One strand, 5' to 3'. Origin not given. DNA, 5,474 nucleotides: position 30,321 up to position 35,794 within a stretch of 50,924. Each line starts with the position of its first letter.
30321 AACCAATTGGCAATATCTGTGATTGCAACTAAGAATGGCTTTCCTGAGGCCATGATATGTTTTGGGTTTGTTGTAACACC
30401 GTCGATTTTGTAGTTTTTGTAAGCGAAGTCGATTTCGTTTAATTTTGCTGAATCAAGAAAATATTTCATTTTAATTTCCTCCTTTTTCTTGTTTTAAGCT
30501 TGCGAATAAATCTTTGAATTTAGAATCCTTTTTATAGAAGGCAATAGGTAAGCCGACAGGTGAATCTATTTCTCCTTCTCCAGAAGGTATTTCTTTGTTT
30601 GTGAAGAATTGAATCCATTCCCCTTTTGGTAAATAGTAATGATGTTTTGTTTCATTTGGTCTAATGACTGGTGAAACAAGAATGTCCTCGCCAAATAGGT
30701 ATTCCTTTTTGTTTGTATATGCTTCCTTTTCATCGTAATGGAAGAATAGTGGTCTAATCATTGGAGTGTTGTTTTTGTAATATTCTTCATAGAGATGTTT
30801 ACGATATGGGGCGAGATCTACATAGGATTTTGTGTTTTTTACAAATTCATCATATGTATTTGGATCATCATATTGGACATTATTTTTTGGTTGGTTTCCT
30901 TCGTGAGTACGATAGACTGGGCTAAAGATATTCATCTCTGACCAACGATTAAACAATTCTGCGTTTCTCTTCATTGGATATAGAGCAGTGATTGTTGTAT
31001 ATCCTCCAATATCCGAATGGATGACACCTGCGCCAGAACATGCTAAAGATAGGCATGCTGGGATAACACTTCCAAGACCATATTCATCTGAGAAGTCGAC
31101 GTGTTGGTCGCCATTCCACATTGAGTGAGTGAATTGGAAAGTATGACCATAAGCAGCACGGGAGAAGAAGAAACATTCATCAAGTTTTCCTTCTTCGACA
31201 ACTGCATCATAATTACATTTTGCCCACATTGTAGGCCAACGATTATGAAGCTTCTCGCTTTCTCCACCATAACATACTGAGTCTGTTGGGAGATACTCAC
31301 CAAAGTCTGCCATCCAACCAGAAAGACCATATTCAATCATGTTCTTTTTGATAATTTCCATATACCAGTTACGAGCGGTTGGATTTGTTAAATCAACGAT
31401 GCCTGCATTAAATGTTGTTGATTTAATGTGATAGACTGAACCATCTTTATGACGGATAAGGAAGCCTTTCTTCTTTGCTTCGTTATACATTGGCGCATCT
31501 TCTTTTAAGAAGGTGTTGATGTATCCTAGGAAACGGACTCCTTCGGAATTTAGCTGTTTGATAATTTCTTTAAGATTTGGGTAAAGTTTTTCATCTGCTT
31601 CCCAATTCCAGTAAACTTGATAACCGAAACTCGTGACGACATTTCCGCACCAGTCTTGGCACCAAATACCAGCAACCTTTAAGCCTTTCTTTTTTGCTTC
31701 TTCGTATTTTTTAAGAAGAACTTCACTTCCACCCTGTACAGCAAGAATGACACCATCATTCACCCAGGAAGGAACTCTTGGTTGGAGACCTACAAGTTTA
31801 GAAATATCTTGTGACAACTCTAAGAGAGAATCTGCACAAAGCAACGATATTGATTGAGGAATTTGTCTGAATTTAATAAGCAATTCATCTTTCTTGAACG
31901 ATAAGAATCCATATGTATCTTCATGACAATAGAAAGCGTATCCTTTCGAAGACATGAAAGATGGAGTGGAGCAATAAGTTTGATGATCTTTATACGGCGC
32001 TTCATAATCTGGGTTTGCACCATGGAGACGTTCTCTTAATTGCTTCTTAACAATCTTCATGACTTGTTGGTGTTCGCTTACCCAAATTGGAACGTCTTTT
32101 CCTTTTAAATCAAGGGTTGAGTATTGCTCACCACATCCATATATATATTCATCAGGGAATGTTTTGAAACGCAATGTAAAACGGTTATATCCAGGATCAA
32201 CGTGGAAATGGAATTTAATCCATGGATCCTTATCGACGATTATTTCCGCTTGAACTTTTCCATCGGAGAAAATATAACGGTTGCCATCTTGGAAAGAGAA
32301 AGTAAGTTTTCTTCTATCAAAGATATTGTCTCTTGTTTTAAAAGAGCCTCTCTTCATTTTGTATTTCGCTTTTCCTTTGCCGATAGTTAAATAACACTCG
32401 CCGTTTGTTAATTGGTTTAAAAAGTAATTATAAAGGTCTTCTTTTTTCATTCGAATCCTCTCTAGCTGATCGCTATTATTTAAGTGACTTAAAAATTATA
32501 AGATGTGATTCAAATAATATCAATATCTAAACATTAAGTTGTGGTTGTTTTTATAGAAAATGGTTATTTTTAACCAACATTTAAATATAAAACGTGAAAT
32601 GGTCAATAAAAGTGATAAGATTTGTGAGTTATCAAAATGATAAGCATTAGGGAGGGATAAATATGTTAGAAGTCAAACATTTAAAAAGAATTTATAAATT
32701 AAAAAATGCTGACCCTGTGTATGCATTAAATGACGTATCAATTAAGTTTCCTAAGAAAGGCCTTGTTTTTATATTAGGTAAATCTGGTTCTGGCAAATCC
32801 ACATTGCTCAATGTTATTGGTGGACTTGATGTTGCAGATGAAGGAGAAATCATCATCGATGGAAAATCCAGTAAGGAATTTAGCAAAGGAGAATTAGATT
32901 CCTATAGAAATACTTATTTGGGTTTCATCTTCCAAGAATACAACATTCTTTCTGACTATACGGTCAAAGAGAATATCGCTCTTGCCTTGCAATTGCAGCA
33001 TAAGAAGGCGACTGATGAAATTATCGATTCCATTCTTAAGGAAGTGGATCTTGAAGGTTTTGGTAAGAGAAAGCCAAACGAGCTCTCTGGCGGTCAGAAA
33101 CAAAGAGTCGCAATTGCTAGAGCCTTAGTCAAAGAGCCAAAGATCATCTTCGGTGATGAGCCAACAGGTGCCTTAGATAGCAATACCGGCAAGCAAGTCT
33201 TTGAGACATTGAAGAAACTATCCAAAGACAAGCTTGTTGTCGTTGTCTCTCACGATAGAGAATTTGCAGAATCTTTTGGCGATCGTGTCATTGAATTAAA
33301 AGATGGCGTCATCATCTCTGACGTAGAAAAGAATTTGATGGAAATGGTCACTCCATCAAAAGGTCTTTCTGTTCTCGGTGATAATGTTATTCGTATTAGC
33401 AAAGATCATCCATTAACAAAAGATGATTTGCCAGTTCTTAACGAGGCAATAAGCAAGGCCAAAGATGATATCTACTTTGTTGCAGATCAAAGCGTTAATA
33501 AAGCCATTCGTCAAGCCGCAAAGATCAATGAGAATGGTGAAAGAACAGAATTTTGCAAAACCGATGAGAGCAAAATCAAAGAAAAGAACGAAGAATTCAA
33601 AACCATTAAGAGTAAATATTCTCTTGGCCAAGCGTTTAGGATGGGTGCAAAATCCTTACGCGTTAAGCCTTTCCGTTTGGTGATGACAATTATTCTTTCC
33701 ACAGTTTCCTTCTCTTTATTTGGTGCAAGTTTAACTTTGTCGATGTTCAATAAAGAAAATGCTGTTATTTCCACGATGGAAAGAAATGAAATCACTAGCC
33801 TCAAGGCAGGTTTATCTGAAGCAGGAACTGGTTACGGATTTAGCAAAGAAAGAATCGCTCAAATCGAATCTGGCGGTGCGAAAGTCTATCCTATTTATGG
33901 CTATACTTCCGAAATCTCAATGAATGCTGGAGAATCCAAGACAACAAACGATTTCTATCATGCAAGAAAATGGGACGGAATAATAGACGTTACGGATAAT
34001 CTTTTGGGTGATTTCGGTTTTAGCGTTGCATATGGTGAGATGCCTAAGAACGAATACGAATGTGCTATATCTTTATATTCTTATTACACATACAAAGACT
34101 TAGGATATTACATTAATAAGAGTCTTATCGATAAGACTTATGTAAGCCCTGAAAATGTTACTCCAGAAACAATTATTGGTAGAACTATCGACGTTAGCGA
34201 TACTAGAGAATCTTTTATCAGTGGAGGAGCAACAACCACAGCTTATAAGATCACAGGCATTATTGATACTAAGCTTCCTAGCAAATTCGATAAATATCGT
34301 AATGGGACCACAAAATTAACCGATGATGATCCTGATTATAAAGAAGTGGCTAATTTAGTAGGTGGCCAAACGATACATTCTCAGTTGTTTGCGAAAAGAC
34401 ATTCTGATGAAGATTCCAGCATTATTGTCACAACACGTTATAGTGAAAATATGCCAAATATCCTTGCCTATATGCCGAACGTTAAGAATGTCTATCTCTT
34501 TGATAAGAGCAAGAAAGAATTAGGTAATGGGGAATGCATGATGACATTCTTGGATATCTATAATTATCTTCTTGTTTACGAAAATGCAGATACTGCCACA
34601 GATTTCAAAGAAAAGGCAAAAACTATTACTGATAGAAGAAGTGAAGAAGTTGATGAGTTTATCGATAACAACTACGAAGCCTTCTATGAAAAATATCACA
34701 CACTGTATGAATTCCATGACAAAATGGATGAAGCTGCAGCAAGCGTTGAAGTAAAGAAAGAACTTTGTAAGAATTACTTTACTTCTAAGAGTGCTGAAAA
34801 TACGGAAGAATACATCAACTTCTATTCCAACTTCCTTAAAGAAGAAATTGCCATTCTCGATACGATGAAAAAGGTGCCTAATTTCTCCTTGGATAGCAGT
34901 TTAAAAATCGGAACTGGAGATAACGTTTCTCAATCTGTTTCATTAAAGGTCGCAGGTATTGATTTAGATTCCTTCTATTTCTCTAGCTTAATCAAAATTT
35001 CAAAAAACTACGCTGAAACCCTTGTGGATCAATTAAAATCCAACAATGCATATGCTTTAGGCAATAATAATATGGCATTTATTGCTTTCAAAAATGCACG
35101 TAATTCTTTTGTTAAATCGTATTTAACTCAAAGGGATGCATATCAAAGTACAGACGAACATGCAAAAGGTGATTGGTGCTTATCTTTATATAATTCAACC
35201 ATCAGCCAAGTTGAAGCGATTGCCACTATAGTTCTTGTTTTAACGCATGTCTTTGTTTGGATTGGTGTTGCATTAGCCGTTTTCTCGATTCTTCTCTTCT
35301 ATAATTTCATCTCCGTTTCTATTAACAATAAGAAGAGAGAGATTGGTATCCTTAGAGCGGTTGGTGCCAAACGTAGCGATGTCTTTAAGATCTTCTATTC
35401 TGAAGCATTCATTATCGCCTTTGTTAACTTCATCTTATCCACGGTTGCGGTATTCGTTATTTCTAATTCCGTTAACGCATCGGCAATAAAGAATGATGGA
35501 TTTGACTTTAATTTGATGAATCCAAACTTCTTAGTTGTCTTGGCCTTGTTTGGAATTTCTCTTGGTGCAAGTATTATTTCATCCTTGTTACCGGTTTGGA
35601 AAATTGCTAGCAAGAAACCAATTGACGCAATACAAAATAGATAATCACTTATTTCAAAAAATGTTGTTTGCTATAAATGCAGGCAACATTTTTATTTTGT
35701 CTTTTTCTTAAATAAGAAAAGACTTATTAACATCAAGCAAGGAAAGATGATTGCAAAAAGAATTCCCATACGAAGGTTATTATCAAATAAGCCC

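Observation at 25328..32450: Seven-gene operon matching the sulfo-transaldolase (sulfo-TAL) sulfoquinovose pathway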

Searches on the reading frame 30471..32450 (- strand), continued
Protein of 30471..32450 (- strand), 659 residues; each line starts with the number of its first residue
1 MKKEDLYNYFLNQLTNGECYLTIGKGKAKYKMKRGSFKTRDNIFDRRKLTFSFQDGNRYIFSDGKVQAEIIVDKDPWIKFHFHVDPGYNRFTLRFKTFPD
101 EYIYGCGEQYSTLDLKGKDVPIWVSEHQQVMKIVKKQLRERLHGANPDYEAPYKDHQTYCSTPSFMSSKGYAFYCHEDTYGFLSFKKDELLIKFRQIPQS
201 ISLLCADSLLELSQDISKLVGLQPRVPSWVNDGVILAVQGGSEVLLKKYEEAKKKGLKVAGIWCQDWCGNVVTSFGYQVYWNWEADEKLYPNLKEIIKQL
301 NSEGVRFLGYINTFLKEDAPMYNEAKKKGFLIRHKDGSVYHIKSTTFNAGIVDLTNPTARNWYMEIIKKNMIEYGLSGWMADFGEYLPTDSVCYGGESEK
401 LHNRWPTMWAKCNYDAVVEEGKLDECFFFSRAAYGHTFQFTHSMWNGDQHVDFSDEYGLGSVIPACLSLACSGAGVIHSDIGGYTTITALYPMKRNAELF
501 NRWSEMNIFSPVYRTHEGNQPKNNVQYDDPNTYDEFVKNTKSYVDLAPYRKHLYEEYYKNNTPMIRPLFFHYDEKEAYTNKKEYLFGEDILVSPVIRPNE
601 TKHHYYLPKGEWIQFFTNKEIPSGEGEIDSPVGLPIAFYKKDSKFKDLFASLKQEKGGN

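Call 98: search_protein_families(library=pfam, proteins=[L051:8787-9989:+, L051:5132-6058:+, L051:6055-7206:+, L051:16811-17788:-, L084:9942-11312:+])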
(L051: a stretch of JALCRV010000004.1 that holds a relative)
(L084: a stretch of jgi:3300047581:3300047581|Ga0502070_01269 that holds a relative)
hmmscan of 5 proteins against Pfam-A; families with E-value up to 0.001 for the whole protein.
L051:8787-9989:+ (400 aa): 3 families
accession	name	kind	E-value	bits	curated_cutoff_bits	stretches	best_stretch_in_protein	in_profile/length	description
PF00135.34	COesterase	-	3.1e-74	251.2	27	2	4-307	3-321/515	Carboxylesterase family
PF20434.5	BD-FAE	-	1.8e-10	41.1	26.8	1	92-193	1-100/215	BD-FAE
PF07859.19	Abhydrolase_3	-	6.7e-09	36.2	25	1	154-275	43-159/210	alpha/beta hydrolase fold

L051:5132-6058:+ (308 aa): 1 family
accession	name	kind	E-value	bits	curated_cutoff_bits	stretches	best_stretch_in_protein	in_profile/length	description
PF01261.30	AP_endonuc_2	-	3.4e-28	99.4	31.1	1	22-241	2-229/249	Xylose isomerase-like TIM barrel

L051:6055-7206:+ (383 aa): 3 families
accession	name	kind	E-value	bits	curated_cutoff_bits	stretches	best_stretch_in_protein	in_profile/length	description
PF22725.1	GFO_IDH_MocA_C3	-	4.6e-31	107.8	27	1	136-259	1-123/124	GFO/IDH/MocA C-terminal domain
PF01408.29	GFO_IDH_MocA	-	1e-19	71.8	24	1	4-122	1-115/120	Oxidoreductase family, NAD-binding Rossmann fold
PF02894.22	GFO_IDH_MocA_C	-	1.1e-18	68.3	22.9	1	140-357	1-216/218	Oxidoreductase family, C-terminal alpha/beta domain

L051:16811-17788:- (325 aa): 2 families
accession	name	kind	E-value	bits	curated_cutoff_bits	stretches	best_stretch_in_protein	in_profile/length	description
PF00355.32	Rieske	-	8.4e-25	87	20.3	1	5-87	1-83/88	Rieske [2Fe-2S] domain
PF19112.6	VanA_C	-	8.2e-13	49.4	23.5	1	142-318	1-190/193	Vanillate O-demethylase oxygenase C-terminal domain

L084:9942-11312:+ (456 aa): 4 families
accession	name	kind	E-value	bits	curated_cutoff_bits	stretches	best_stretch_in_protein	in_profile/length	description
PF12740.14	PETase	-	1.9e-12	47.6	28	1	151-246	53-142/263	PET hydrolase-like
PF03403.19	PAF-AH_p_II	-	4.2e-09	35.9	20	1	119-190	64-138/372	Platelet-activating factor acetylhydrolase, isoform II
PF00561.26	Abhydrolase_1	-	2.6e-07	31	25.8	0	153-245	1-85/245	alpha/beta hydrolase fold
PF12146.15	Hydrolase_4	-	5.7e-07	29.5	27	0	304-353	185-234/239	Serine aminopeptidase, S33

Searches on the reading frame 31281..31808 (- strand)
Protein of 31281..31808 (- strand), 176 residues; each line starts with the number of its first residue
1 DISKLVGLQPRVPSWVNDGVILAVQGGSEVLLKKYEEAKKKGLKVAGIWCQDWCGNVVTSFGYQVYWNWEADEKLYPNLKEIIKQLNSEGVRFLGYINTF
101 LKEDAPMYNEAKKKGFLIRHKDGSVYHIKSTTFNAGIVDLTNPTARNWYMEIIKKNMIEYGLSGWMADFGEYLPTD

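Call 22: search_solved_structures(query=window:31281-31808:-, show_alignments=5, max_evalue=1e-20)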
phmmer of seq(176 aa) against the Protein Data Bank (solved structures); distinct sequences matched with E-value up to 1e-20: 6.
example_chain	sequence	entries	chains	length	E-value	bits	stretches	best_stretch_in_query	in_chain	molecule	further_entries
5aee_A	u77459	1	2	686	3e-56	193.2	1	3-176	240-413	ALPHA-GLUCOSIDASE YIHQ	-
5aed_A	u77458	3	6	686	3e-56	193.2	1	3-176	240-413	ALPHA-GLUCOSIDASE YIHQ | Sulfoquinovosidase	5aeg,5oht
6pnr_A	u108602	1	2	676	5e-56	192.4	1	4-176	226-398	Alpha-glucosidase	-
8r56_A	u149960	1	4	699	7.1e-56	191.9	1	2-176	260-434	Glycosyl hydrolase, family 31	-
5ohs_A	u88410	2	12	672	1.2e-48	168.4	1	6-176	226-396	Alpha-glucosidase yihQ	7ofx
5ohy_A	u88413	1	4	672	1.2e-48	168.4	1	6-176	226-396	Alpha-glucosidase yihQ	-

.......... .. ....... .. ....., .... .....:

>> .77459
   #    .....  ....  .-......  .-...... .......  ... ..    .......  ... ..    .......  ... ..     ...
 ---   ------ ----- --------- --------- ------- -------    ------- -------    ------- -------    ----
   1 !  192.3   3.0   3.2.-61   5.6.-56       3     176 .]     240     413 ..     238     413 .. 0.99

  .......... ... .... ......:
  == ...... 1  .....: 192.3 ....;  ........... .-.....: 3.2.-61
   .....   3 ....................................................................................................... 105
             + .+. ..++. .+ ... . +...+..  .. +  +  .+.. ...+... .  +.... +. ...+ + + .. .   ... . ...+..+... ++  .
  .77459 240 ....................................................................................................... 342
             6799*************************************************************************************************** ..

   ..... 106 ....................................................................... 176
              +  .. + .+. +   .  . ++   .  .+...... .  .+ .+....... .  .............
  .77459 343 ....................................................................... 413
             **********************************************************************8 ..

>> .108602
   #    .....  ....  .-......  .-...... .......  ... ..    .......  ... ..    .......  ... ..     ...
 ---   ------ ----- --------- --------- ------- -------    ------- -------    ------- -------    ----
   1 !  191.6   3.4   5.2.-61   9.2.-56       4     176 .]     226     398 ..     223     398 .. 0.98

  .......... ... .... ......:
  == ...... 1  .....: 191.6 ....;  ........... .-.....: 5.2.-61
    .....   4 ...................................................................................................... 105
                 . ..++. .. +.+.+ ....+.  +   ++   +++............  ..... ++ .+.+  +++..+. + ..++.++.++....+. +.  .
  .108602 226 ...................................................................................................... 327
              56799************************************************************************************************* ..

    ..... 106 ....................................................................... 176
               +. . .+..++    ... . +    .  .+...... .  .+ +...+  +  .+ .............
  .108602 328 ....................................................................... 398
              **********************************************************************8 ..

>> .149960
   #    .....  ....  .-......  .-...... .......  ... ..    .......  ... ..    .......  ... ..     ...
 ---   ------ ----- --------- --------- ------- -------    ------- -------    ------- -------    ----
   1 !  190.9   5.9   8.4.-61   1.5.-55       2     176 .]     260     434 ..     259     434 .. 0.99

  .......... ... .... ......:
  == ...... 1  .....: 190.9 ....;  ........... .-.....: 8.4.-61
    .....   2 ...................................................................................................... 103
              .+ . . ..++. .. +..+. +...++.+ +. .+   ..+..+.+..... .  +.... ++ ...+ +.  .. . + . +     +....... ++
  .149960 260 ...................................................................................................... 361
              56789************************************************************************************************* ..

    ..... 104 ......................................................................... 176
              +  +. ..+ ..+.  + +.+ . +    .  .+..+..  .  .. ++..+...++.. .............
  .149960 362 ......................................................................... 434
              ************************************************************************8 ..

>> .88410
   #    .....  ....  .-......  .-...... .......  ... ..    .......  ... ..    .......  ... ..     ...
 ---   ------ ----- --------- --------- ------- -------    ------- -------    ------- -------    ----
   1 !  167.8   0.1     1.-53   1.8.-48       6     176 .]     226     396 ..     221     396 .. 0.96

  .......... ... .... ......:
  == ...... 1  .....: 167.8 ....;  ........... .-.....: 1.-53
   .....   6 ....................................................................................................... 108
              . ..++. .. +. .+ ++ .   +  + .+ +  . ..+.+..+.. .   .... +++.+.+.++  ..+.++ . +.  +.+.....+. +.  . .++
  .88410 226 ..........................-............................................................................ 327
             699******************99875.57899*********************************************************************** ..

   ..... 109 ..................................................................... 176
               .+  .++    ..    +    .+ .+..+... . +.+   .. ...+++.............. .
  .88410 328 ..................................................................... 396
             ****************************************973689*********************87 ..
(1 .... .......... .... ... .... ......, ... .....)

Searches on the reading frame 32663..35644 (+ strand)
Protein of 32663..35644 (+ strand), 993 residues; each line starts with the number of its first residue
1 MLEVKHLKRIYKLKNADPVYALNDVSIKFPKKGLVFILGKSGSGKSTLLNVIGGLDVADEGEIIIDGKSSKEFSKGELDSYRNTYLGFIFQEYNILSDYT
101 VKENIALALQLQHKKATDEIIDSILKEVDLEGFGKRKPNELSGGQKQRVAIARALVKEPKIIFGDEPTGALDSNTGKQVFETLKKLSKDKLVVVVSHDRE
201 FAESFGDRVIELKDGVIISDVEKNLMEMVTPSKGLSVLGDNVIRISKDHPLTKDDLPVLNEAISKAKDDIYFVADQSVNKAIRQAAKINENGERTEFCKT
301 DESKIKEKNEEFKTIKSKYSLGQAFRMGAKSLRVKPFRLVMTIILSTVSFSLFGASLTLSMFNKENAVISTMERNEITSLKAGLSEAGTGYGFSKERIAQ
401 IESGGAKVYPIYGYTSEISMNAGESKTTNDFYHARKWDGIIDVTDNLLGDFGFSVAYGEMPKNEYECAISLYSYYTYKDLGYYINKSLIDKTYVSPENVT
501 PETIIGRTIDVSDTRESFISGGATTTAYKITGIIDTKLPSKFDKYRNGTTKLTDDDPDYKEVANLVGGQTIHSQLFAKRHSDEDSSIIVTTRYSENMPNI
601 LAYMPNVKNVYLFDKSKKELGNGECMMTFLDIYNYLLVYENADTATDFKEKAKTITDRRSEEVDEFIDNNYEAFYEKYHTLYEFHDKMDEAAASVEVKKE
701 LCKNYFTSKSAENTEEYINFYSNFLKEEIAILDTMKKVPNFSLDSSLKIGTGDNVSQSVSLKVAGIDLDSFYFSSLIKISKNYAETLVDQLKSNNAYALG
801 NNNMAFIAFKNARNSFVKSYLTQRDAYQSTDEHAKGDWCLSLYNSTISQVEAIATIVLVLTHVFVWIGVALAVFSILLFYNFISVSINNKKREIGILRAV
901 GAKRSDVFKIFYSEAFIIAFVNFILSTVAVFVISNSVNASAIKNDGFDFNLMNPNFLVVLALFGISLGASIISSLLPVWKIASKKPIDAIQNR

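Call 8: search_protein_families(library=pfam, proteins=[window:32663-35644:+])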
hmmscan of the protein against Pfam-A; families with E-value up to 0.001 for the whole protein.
window:32663-35644:+ (993 aa): 4 families
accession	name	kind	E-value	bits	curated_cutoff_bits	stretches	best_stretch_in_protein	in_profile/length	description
PF00005.33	ABC_tran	-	1.2e-32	113.8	25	1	22-168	1-136/137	ABC transporter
PF02687.27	FtsX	-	3.6e-20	72.6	25.5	1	867-986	3-120/120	FtsX-like permease C-terminal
PF02463.25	SMC_N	-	7.5e-09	35.8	40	1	24-210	17-209/220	RecF/RecN/SMC N terminal domain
PF13555.12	AAA_29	-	0.00015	21.9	27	1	23-49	13-39/61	P-loop containing region of AAA domain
